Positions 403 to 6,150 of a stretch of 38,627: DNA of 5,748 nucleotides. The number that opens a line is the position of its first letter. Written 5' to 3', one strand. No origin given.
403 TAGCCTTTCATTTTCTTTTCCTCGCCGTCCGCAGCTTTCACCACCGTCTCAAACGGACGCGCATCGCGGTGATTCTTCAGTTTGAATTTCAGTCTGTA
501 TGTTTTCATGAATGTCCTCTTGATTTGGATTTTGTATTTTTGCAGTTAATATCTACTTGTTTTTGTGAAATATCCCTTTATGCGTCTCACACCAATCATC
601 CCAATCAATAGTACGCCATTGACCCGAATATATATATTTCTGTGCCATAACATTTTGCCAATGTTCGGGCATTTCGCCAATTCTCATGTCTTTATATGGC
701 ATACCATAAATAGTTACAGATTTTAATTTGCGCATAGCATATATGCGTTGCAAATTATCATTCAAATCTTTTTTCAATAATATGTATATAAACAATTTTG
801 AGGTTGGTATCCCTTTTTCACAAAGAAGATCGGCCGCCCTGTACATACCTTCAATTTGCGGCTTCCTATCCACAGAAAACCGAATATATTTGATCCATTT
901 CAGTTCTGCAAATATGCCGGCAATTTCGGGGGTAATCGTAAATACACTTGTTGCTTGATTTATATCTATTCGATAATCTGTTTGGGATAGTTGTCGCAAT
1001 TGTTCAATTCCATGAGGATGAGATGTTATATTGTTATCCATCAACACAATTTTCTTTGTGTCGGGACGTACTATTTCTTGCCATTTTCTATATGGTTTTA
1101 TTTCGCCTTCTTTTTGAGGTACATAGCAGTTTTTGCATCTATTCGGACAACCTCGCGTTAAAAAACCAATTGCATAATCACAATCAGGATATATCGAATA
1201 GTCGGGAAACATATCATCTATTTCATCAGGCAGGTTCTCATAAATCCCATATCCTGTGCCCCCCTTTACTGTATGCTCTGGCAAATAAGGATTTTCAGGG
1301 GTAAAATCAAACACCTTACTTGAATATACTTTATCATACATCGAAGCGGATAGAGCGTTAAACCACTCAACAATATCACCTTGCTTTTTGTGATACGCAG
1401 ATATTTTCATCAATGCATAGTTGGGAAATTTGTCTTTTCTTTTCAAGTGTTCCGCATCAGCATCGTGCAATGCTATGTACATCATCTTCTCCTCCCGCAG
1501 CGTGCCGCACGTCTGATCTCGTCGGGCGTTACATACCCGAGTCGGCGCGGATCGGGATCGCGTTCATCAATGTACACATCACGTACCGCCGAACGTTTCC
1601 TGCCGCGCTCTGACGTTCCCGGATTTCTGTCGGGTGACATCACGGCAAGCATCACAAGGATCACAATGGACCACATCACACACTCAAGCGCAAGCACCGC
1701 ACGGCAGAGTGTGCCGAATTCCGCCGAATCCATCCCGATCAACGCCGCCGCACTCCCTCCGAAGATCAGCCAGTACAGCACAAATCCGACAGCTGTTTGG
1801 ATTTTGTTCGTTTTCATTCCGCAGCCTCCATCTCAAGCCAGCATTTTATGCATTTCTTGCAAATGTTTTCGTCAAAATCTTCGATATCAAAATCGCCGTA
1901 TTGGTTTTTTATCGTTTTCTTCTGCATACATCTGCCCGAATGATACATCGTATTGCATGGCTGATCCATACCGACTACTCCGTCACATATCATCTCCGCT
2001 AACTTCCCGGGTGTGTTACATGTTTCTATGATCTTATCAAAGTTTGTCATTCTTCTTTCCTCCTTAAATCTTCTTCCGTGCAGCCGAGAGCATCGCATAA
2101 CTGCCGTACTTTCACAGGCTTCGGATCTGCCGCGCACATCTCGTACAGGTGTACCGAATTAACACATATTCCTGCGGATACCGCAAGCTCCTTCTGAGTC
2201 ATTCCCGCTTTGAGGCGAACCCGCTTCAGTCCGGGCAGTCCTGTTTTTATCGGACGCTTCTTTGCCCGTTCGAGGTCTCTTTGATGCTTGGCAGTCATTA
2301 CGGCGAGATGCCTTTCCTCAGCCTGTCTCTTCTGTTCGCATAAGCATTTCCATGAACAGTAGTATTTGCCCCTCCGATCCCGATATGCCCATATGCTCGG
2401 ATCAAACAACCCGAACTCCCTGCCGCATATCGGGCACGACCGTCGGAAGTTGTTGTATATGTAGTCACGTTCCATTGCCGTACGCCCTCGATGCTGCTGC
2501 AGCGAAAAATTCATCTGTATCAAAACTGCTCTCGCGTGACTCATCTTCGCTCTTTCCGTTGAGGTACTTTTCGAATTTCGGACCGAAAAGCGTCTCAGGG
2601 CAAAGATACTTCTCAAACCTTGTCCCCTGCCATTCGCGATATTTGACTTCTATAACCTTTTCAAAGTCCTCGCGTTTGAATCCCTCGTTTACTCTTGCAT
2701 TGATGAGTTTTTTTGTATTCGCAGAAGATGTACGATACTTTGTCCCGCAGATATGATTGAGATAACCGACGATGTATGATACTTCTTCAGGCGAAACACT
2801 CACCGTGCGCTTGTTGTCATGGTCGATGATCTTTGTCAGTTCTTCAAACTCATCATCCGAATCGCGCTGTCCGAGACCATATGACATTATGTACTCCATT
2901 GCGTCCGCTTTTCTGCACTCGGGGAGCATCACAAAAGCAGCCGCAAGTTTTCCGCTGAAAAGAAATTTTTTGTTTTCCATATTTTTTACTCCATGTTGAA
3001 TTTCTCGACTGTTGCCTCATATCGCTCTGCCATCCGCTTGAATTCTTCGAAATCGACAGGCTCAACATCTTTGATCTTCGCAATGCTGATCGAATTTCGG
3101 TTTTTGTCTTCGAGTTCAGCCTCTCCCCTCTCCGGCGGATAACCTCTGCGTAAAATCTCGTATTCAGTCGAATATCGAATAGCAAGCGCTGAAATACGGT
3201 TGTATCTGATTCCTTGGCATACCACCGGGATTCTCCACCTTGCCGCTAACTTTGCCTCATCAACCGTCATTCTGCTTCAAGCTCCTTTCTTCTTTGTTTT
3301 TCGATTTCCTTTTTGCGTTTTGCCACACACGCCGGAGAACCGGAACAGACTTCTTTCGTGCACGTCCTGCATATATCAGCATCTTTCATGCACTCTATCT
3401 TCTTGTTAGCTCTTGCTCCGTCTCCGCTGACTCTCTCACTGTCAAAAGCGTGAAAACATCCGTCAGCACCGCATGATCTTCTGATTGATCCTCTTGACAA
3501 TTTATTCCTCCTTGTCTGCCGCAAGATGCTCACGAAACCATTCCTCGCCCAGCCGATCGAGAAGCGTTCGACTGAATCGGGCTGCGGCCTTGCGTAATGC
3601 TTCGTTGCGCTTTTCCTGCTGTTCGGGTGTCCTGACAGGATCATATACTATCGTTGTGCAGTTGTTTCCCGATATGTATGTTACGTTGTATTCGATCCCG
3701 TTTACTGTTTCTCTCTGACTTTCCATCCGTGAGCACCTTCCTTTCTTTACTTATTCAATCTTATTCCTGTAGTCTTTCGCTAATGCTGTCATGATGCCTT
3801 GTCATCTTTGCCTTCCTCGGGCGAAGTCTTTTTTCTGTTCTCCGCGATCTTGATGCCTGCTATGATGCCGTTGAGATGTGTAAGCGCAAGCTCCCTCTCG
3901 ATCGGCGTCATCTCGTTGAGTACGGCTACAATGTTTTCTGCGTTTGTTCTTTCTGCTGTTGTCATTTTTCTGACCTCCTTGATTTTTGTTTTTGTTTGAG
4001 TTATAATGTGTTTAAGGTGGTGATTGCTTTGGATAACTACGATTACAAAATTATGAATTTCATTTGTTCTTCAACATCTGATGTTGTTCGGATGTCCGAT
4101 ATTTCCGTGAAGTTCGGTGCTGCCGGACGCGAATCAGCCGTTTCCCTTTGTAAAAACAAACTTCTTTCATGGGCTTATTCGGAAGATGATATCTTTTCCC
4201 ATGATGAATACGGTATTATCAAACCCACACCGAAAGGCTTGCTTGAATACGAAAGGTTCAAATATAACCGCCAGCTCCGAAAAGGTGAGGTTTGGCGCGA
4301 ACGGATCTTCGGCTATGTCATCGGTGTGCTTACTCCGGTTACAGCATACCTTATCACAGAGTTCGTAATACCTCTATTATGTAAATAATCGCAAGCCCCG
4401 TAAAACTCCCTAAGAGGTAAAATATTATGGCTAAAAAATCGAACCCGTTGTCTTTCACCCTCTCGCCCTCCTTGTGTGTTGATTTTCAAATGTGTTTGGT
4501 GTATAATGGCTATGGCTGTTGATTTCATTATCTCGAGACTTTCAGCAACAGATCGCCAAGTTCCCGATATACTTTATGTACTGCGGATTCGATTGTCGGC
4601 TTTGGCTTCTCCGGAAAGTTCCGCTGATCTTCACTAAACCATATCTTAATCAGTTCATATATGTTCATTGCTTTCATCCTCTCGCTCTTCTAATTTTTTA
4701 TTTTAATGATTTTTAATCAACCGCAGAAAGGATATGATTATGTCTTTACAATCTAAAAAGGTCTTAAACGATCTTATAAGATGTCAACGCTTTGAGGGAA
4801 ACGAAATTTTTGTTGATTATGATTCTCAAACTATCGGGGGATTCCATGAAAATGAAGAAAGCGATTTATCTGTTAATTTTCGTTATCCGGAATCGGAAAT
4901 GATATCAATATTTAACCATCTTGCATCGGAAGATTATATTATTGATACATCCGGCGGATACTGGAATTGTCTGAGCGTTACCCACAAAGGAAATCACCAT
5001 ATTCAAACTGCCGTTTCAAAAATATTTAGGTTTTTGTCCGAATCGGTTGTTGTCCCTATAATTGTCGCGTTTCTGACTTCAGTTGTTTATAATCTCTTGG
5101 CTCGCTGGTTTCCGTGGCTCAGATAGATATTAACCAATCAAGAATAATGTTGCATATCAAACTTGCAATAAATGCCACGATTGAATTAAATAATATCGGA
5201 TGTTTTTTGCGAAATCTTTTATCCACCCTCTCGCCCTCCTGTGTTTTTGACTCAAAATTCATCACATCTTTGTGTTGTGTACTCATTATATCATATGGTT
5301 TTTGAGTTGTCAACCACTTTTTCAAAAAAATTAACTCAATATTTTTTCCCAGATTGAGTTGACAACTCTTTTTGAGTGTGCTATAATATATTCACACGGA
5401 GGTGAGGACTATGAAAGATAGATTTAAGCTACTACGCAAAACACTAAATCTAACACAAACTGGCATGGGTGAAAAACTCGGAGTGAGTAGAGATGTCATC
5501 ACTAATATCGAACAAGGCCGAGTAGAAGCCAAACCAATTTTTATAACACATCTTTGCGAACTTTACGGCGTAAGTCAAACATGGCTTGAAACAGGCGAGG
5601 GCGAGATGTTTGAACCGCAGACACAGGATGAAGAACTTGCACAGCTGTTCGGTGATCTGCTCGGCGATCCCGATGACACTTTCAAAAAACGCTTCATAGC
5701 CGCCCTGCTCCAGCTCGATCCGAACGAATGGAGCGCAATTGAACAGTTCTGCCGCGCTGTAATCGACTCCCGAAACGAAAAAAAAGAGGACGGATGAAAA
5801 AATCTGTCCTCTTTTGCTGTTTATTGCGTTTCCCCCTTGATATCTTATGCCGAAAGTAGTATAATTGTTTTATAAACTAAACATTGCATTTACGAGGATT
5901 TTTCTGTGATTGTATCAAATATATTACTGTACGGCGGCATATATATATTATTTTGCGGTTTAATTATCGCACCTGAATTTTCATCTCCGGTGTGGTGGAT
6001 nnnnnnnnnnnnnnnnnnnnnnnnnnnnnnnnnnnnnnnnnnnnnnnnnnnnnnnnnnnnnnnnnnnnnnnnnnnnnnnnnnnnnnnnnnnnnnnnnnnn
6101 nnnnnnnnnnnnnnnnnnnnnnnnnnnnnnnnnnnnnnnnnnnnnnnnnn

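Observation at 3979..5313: Duplicated convergent cassette: tail-anchored protein gene opposed by a ~35-aa hydrophobic peptide ORF with a conserved 5' block (type I toxin-antitoxin-like)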

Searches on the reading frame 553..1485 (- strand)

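Call 97: search_protein_families(library=pfam, max_evalue=0.001, proteins=[window:553-1485:-])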
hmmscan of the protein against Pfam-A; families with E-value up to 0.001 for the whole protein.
window:553-1485:- (310 aa): 1 family
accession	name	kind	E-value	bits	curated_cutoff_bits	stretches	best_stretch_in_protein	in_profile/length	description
PF04055.27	Radical_SAM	-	2.3e-08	34.8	29.5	1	109-237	3-152/166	Radical SAM superfamily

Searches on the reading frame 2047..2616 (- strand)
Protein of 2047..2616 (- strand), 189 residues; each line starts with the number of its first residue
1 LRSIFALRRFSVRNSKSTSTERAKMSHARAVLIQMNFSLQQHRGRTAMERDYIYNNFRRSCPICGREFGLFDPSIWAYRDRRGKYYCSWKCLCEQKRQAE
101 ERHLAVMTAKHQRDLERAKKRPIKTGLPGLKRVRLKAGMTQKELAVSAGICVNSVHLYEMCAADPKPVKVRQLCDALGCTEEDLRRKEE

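Call 97: search_protein_families(library=pfam, max_evalue=0.001, proteins=[window:2047-2616:-])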
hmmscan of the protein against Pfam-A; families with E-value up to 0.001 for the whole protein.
window:2047-2616:- (189 aa): 3 families
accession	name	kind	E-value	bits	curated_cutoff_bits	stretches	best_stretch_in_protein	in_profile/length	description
PF13560.12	HTH_31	-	2.8e-07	31.2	27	1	130-185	6-62/64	Helix-turn-helix domain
PF01381.28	HTH_3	-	1.4e-05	25.4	23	1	130-184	1-55/55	Helix-turn-helix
PF13443.12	HTH_26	-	0.00049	20.7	22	1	130-184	2-57/63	Cro/C1-type HTH DNA-binding domain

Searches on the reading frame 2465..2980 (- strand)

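Call 97: search_protein_families(library=pfam, max_evalue=0.001, proteins=[window:2465-2980:-])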
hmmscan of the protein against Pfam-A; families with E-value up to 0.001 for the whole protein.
window:2465-2980:- (171 aa): 1 family
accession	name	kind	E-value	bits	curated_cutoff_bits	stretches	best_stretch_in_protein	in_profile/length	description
PF09524.15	Phg_2220_C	-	3e-26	91.7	27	1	70-141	1-73/73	Conserved phage C-terminus (Phg_2220_C)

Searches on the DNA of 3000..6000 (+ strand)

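Call 7: search_dna_similar(query=window:3000-6000:+, collection=phages, mode=distant, max_rows=30)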
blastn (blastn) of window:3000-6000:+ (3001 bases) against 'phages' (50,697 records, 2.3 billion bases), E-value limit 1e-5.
Records with a match: 4; places in all: 4; records where one place covers at least 80% of the query: 0.
Best place of each record, by identity: 60-80% 4.
By first word of the organism name: Clostridium 2; Peptoclostridium 1; Clostridioides 1.
By host as written in the record: Clostridium difficile 2; Peptoclostridium difficile strain DSM1296 1; Clostridioides difficile 1.
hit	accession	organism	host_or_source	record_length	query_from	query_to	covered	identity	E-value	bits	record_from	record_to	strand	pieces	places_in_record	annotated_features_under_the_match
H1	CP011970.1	Peptoclostridium phage phiCDIF1296T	Peptoclostridium difficile strain ...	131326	2469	2602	4%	70.9%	8e-8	67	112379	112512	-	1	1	putative transcriptional regulator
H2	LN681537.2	Clostridium phage phiCD211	Clostridium difficile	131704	2469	2602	4%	70.9%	8e-8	67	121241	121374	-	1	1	Transcriptional regulator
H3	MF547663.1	Clostridioides phage LIBA2945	Clostridioides difficile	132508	2469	2602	4%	70.9%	8e-8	67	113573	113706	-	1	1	transcriptional regulator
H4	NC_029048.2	Clostridium phage phiCD211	Clostridium difficile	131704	2469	2602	4%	70.9%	8e-8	67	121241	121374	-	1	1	transcriptional regulator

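Call 66: search_rna_families(source=window, start=3600, end=5900, threshold=evalue, max_evalue=1)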
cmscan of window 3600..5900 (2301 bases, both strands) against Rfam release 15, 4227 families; matches with E-value up to 1: 1.
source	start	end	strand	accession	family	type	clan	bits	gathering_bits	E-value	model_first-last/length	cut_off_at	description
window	4897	4951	-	RF04344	Plastid-psbA-3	Cis-reg;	CL00153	22.8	48.4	0.44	1-57/57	no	Plastid-psbA-3 3UTR RNA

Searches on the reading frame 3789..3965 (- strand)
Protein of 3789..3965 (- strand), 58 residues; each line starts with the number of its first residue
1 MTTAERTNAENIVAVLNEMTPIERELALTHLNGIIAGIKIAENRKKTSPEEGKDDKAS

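Call 6: search_protein_families(library=pfam, max_evalue=0.1, proteins=[window:3789-3965:-])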
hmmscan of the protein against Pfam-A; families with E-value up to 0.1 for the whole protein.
window:3789-3965:- (58 aa): 0 families

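Call 43: search_protein_families(library=phrogs, max_evalue=0.01, proteins=[window:3789-3965:-])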
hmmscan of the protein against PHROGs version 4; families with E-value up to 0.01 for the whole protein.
window:3789-3965:- (58 aa): 0 families

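Call 49: find_related_loci(query=A3, collection=viral_contigs, flank=4000)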
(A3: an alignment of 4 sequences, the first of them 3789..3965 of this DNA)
Query A3 (58 aa) in viral_contigs; peptide patterns used: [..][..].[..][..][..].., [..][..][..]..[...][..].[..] (x = any residue, [..] = any of these).
77 stretches matched a pattern, but none encodes a relative of the query by tblastn (E <= 1e-3).

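Call 50: find_homologous_proteins(query=A3, max_evalue=0.01)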
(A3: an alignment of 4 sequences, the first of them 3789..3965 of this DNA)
Query A3 (4 sequences) (58 aa, profile of the alignment): 7 proteins with E <= 0.01 among 12 candidates.
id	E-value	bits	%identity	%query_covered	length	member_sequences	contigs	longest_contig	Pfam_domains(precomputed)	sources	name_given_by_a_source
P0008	8.7e-30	120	73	76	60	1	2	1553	-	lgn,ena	-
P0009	9.3e-30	120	73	76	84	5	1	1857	-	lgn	-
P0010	1.3e-29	119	67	100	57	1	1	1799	-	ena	-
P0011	3.9e-29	118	72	100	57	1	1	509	-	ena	-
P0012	1.0e-26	110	98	100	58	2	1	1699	-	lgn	-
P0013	1.5e-25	106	74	100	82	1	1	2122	-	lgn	-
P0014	9.0e-23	97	37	79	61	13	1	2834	-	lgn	-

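Call 52: find_encoding_contigs(protein=P0014, flank=3000, max_places=4)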
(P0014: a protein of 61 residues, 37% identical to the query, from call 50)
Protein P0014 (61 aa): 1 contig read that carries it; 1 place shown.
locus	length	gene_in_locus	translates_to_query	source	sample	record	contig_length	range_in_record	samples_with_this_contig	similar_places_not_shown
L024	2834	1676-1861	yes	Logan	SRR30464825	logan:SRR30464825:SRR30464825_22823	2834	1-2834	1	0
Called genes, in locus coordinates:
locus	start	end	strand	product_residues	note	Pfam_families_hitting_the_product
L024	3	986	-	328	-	?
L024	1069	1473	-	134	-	-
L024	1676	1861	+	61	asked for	-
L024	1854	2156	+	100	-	-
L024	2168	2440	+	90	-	-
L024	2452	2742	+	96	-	-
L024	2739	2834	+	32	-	?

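Call 53: find_encoding_contigs(protein=P0013, flank=3000, max_places=4)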
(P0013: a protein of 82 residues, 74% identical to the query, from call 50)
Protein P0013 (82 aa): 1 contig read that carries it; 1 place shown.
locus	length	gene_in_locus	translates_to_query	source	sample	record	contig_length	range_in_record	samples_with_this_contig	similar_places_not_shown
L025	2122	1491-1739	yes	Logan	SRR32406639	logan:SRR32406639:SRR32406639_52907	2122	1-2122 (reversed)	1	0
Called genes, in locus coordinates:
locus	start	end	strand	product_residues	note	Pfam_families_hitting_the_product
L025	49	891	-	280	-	-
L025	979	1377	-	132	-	PF01381:HTH_3 (faint), PF12844:HTH_19 (weak)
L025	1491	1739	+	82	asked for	-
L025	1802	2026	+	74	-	-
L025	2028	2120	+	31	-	?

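Call 54: find_encoding_contigs(protein=P0009, flank=3000, max_places=4)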
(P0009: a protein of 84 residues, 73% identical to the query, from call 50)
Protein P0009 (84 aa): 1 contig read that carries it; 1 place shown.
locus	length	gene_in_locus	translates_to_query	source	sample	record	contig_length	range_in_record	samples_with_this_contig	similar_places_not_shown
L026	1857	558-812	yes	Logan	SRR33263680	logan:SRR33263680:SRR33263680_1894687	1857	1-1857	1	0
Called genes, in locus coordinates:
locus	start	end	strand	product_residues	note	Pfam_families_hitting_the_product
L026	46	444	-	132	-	PF01381:HTH_3 (faint), PF12844:HTH_19 (weak)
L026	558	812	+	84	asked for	-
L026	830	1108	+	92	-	-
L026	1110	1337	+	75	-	-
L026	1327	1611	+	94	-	-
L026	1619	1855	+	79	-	?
